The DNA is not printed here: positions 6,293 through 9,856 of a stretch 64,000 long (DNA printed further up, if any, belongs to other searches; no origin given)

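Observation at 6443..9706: Unusually large GT-C membrane protein with a 500-aa C-terminal ectodomain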

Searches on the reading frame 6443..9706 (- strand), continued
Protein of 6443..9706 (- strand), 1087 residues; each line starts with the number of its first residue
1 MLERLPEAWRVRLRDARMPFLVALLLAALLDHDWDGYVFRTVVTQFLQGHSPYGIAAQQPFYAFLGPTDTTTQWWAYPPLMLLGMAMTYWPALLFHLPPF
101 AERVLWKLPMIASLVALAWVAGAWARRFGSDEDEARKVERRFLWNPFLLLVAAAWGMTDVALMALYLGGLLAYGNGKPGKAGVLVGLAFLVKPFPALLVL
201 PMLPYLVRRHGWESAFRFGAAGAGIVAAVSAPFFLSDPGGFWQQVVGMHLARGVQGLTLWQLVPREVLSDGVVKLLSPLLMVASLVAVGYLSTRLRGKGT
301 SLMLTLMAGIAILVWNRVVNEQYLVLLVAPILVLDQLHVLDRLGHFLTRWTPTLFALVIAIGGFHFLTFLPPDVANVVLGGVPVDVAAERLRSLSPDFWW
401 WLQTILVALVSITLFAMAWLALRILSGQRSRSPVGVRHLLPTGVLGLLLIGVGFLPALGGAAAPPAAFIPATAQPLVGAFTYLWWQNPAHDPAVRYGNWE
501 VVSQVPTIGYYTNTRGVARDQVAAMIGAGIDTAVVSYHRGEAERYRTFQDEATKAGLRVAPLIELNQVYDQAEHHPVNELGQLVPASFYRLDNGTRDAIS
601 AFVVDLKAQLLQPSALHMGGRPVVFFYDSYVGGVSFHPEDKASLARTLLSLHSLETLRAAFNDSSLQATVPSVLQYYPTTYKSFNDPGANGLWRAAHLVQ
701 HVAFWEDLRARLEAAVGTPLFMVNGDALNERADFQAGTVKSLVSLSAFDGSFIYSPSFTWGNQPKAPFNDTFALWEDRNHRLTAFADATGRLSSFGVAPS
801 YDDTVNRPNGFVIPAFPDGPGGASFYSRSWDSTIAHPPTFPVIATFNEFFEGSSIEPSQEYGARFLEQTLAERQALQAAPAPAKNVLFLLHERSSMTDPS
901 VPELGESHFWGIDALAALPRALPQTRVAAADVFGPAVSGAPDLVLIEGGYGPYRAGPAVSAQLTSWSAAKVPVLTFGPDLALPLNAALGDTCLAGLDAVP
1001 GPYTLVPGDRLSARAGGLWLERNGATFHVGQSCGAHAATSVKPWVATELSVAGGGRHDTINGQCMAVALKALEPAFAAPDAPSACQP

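Call 24: search_solved_structures(query=A1, max_evalue=1, show_alignments=3)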
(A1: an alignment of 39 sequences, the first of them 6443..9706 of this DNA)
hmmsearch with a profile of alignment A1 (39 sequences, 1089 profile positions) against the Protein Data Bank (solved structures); distinct sequences matched with E-value up to 1: 12.
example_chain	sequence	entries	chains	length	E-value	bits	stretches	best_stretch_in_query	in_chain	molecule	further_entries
4ad1_A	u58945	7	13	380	6.7e-10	40.6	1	782-862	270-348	GLYCOSYL HYDROLASE FAMILY 71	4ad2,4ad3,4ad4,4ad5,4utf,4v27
5lyr_A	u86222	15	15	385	7e-10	40.6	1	782-862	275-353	Glycosyl hydrolase family 71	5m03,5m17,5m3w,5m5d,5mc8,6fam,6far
4acz_B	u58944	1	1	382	1.1e-09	40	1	782-859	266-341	ENDO-ALPHA-MANNOSIDASE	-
4acy_A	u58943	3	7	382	1.1e-09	39.9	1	782-859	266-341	ENDO-ALPHA-MANNOSIDASE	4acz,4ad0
4v28_A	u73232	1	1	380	5.3e-09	37.6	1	782-862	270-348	GLYCOSYL HYDROLASE FAMILY 71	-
6fwo_A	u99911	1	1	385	5.5e-09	37.6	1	782-862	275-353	Glycosyl hydrolase family 71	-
5mel_A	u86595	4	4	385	5.5e-09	37.6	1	782-862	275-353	Glycosyl hydrolase family 71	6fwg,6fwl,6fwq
23gx_B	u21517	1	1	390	1.8e-08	35.9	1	134-324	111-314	GPI mannosyltransferase 1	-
23gf_B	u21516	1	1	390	2.2e-08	35.6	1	135-324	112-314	GPI mannosyltransferase 1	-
9wno_A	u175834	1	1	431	1.9e-06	29.2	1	132-349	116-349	GPI mannosyltransferase 1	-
6zdc_A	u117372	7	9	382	2.7e-05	25.4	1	796-858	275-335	Glycoprotein endo-alpha-1,2-mannosidase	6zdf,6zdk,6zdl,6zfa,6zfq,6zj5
6zfn_AAA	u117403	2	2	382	0.0002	22.5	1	796-858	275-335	Glycoprotein endo-alpha-1,2-mannosidase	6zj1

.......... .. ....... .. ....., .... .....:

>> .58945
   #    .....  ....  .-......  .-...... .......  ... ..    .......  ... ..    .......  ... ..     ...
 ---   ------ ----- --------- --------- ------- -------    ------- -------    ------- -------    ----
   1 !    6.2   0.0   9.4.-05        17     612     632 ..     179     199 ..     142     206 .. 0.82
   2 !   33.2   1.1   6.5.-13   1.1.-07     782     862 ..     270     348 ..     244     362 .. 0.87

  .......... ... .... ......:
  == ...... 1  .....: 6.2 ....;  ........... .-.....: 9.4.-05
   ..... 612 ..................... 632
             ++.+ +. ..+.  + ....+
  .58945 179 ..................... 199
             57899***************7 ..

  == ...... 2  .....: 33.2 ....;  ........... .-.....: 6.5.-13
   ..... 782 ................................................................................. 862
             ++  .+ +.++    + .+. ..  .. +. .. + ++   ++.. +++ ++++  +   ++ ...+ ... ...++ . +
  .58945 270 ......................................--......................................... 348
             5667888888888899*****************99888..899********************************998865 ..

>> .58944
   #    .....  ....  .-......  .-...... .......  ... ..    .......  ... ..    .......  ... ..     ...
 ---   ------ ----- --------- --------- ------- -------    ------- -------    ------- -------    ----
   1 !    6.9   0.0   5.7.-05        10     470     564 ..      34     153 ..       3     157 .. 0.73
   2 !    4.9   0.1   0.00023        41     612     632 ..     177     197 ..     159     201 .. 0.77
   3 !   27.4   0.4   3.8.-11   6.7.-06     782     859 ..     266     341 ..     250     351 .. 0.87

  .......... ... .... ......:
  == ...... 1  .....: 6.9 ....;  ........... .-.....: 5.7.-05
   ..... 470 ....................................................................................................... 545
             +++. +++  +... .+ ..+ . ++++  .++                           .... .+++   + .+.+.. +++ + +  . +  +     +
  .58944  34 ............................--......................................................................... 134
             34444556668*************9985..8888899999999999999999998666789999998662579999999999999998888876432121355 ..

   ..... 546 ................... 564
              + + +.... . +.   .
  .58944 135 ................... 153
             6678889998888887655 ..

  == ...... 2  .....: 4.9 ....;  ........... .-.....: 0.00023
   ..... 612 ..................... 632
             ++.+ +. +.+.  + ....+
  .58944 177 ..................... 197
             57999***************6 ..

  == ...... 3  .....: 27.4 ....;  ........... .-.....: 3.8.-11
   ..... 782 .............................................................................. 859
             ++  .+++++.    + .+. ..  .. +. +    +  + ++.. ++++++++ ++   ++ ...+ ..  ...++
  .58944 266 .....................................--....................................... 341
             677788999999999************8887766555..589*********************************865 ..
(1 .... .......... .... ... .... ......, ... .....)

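Call 27: find_related_loci(query=A1, collection=genome_contigs, flank=10000)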
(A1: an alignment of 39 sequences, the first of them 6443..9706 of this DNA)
Query A1 (1087 aa) in genome_contigs; peptide patterns used: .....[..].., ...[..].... (x = any residue, [..] = any of these).
70 stretches matched a pattern; 16 encode a relative of the query (tblastn E <= 1e-3); 15 distinct loci.
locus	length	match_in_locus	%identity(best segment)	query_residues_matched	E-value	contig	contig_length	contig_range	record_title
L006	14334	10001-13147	58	32-1072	0e+0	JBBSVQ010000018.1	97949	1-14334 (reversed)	MAG: Thermoplasmatota archaeon isolate H32-bin038_1 H32_bin038_1_000000000018, whole genome shotgun sequence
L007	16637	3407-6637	56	24-1085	0e+0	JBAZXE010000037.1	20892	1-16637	MAG: Thermoplasmatota archaeon isolate SO_2017_GW1_49 NODE_9908_length_20892_cov_0.971876_OW334_2017, whole genome shotg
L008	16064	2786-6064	55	4-1085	0e+0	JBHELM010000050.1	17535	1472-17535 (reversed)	MAG: Thermoplasmatota archaeon isolate S2_bin.14.orig S2_k141_3647758, whole genome shotgun sequence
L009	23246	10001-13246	55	6-1085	0e+0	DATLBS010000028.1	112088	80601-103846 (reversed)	MAG TPA_asm: Thermoplasmatota archaeon isolate SMAG_U14304 k141_4347624, whole genome shotgun sequence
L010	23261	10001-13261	60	5-1086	0e+0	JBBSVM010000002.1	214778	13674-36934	MAG: Thermoplasmatota archaeon isolate H32-bin033_1 H32_bin033_1_000000000002, whole genome shotgun sequence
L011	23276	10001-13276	47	1-1085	0e+0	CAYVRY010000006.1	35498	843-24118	MAG TPA_asm: uncultured Halobacteriales archaeon isolate SRP284430_co1_180 genome assembly, contig: NODE_525_length_3549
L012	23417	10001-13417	41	17-1085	0e+0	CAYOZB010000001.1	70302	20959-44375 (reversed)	MAG TPA_asm: uncultured Halobacteriales archaeon isolate SRP136066_co1_251 genome assembly, contig: NODE_227_length_7030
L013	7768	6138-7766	57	20-558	1e-173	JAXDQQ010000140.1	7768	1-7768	MAG: Thermoplasmata archaeon isolate BP_739 scaffold_3320972, whole genome shotgun sequence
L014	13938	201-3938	44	6-1085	5e-151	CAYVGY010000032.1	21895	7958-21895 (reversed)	MAG TPA_asm: uncultured Halobacteriales archaeon isolate binchicken_co125_887 genome assembly, contig: NODE_4775_length_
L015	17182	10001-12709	30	20-869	4e-91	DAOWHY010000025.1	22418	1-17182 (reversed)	MAG TPA_asm: Candidatus Moraniibacteriota bacterium isolate CSMAG_2029 CSMAG_2029_k141_3970238_length_22418_cov_17.4765,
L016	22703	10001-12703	28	21-869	6e-90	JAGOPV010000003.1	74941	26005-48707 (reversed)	MAG: Candidatus Levyibacteriota bacterium isolate Gw_Eff_bin_218 Gw_Eff_453_length_74941_cov_9.127369, whole genome shot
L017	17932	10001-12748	27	20-880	1e-76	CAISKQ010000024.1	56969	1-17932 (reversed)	uncultured bacterium isolate LJ_bin-4100 genome assembly, contig: bin-4100:24/67, whole genome shotgun sequence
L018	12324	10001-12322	32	32-767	9e-70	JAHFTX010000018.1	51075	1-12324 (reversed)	MAG: Thermoplasmata archaeon isolate nzgw66 NODE_375_length_51076_cov_5.675812, whole genome shotgun sequence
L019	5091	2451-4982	28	20-877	1e-67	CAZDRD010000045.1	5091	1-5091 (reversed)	MAG TPA_asm: uncultured Candidatus Saccharibacteria bacterium isolate SRP278252_co2_139 genome assembly, contig: NODE_35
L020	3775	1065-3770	26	21-866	3e-65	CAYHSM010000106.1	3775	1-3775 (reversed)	MAG TPA_asm: uncultured Candidatus Peribacteria bacterium isolate ERP119705_co15_234 genome assembly, contig: NODE_34972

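Call 36: predict_structure(alignment_id=A1)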
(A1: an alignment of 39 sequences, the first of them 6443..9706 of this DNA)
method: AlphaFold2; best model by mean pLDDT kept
length: 1087 residues; sequences in the alignment: 39
mean_pLDDT: 87.4   pTM: 0.82
mean pLDDT of the five models: 87.4, 86.2, 86.0, 85.3, 83.3
residues with pLDDT >= 90: 599; 70-90: 398; 50-70: 79; < 50: 11
segments of 3 or more residues with pLDDT < 50: 460-462, 509-511
pLDDT, mean of each block of 10 residues (from residue 1): 65 86 93 73 83 70 61 71 91 88 92 95 92 91 94 89 96 94 95 86 87 93 95 87 78 85 85 89 91 84 94 92 93 84 90 91 74 81 74 84 92 94 85 78 82 66 71 94 64 54 51 63 91 91 86 93 91 93 89 96 95 95 95 93 97 95 96 96 91 95 97 97 89 83 92 91 87 92 93 94 79 93 94 92 83 76 91 94 93 91 84 91 93 88 94 90 92 92 85 88 93 95 97 93 86 75 96 93 95
secondary structure, 60 per line:
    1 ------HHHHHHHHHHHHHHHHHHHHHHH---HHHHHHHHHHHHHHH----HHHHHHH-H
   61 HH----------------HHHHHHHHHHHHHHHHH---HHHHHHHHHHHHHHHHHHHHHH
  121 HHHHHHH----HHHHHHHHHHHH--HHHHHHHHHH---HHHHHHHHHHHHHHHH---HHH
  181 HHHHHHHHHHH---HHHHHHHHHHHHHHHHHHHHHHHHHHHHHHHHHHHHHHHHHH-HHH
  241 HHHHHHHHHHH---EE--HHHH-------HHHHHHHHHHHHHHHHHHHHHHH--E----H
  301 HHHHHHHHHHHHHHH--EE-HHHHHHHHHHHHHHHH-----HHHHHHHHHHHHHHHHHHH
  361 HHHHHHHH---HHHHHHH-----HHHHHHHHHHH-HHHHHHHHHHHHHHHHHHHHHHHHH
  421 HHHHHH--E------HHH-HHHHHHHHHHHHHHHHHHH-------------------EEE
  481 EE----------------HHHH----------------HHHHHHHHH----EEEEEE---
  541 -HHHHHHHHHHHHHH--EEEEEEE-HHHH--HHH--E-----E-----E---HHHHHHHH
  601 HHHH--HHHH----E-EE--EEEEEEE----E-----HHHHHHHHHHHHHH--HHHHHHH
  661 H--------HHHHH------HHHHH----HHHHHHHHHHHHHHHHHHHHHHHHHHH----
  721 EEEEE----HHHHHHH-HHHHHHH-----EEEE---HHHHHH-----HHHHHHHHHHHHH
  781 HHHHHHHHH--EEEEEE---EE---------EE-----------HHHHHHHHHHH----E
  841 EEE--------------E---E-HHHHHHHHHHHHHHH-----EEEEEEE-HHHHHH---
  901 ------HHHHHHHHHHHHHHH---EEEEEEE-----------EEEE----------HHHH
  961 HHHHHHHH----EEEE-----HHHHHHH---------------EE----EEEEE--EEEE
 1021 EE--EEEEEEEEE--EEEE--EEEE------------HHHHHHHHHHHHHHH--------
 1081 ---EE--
elements in order (helices of 4 or more, strands of 3 or more residues): H7-29 H33-47 H52-58 H79-95 H99-127 H132-143 H146-155 H159-174 H178-191 H195-236 H238-251 H259-262 H270-292 H300-315 H321-336 H342-368 H372-378 H384-394 H396-426 H440-458 E478-482 H499-502 H519-527 E532-537 H542-555 E558-564 H566-569 H593-604 H607-610 E621-627 H638-651 H654-661 H670-674 H681-685 H690-716 E721-725 H730-736 H738-744 E750-753 H757-762 H768-789 E792-797 H825-835 E840-843 H864-878 E884-890 H892-897 H907-921 E925-931 E943-946 H957-968 E973-976 H982-988 E1010-1014 E1017-1022 E1025-1033 E1036-1039 E1042-1045 H1058-1072

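Call 38: fold_search(model_id=the predicted structure, library=pdb)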
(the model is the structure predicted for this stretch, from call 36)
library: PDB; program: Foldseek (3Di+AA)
matches with E <= 10: 717; with E <= 0.001: 42
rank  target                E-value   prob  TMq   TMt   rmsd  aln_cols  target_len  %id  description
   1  5m3w_A                9.8e-08  1.00  0.21  0.60   8.7       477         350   16  Structure of the GH99 endo-alpha-mannanase from Bacteroides xylanisolvens in complex with mannose-alpha-1,3-1,2-dideox (released 2017-01-11)
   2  4ad5_A                1.2e-07  1.00  0.21  0.61   8.8       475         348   16  Structure of the GH99 endo-alpha-mannosidase from Bacteroides xylanisolvens in complex with glucose-1,3-deoxymannojiri (released 2012-02-01)
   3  5mc8_A                1.5e-07  1.00  0.20  0.57  10.1       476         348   16  Structure of the GH99 endo-alpha-mannanase from Bacteroides xylanisolvens in complex with mannose-alpha-1,3-D-glucal a (released 2017-01-11)
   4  6hmh_A                1.9e-07  1.00  0.21  0.60   8.7       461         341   17  Structure of the GH99 endo-alpha-mannanase from Bacteroides xylanisolvens in complex with alpha-Glc-1,3-(1,2-anhydro-c (released 2018-09-26)
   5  4ad1                  2.0e-07  1.00  0.20  0.58   8.8       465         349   16  Structure of the GH99 endo-alpha-mannosidase from Bacteroides xylanisolvens (released 2012-02-01)
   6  5dfa_A                2.1e-07  1.00  0.35  0.52   9.2       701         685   13  3D structure of the E323A catalytic mutant of Gan42B, a GH42 beta-galactosidase from G. stearothermophilus (released 2015-12-09)
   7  6fwi                  2.2e-07  1.00  0.20  0.57   9.8       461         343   16  Structure of the GH99 endo-alpha-mannanase from Bacteroides xylanisolvens in complex with alpha-Glc-1,3-(1,2-anhydro-car (released 2019-09-18)
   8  5m03_A                2.4e-07  1.00  0.21  0.59   9.0       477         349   16  Structure of the GH99 endo-alpha-mannanase from Bacteroides xylanisolvens in complex with mannose-alpha-1,3-noeuromyci (released 2017-01-11)
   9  5dfa_B                2.9e-07  1.00  0.35  0.52   8.8       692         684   13  3D structure of the E323A catalytic mutant of Gan42B, a GH42 beta-galactosidase from G. stearothermophilus (released 2015-12-09)
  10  5mel                  3.0e-07  1.00  0.21  0.60   8.7       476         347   16  Structure of an E333Q variant of the GH99 endo-alpha-mannanase from Bacteroides xylanisolvens in complex with Glc-alpha- (released 2017-01-11)
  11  6zj6                  3.0e-07  1.00  0.20  0.57  10.6       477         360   15  Structure of the GH99 endo-alpha-mannanase from Bacteroides xylanisolvens in complex with cyclohexylmethyl-Glc-1,3-isofa (released 2020-11-18)
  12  6fwo                  3.4e-07  1.00  0.21  0.60   8.9       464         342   16  Structure of an E336Q variant of the GH99 endo-alpha-mannanase from Bacteroides xylanisolvens in complex with alpha-Glc- (released 2019-09-18)
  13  5m5d_A                3.4e-07  1.00  0.20  0.59   9.8       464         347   16  Structure of the GH99 endo-alpha-mannanase from Bacteroides xylanisolvens in complex with mannose-alpha-1,3-D-glucal (released 2017-01-11)
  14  6fam                  3.6e-07  1.00  0.20  0.59  10.0       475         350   16  Structure of the GH99 endo-alpha-mannanase from Bacteroides xylanisolvens in complex with mannose-alpha-1,3-2-aminodeoxy (released 2018-03-21)
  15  5xb7_F                3.9e-07  1.00  0.34  0.49   6.9       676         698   12  GH42 alpha-L-arabinopyranosidase from Bifidobacterium animalis subsp. lactis Bl-04 (released 2017-11-01)
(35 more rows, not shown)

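Call 40: search_protein_families(library=pfam, alignment_id=A1, max_evalue=0.01)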
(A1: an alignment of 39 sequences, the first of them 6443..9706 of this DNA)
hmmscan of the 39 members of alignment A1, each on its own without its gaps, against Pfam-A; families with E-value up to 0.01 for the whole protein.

A. member 1, window:6443-9706:- (1087 aa): 2 families
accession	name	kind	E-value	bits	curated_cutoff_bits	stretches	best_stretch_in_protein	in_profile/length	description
PF09594.16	GT87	-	1.4e-12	48.3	25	1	75-310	1-227/237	Glycosyltransferase family 87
PF16317.11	Glyco_hydro_99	-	3.1e-05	23.7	33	0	779-858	231-307/341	Glycosyl hydrolase family 99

B. families by the number of members that match (of 39 scanned): 9 families
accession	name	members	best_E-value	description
PF16317.11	Glyco_hydro_99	37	1.9e-12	Glycosyl hydrolase family 99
PF09594.16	GT87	34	1.4e-12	Glycosyltransferase family 87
PF14307.12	Glyco_tran_WbsX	8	8e-07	Glycosyltransferase WbsX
PF06728.19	PIG-U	8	0.00049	GPI transamidase subunit PIG-U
PF05007.19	Mannosyl_trans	2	9.2e-05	Mannosyltransferase (PIG-M)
PF05208.19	ALG3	2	0.00013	ALG3 protein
PF13231.12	PMT_2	2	0.005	Dolichyl-phosphate-mannose-protein mannosyltransferase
PF15971.10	Mannosyl_trans4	1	0.00066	DolP-mannose mannosyltransferase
PF03659.20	Glyco_hydro_71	1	0.0086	Glycosyl hydrolase family 71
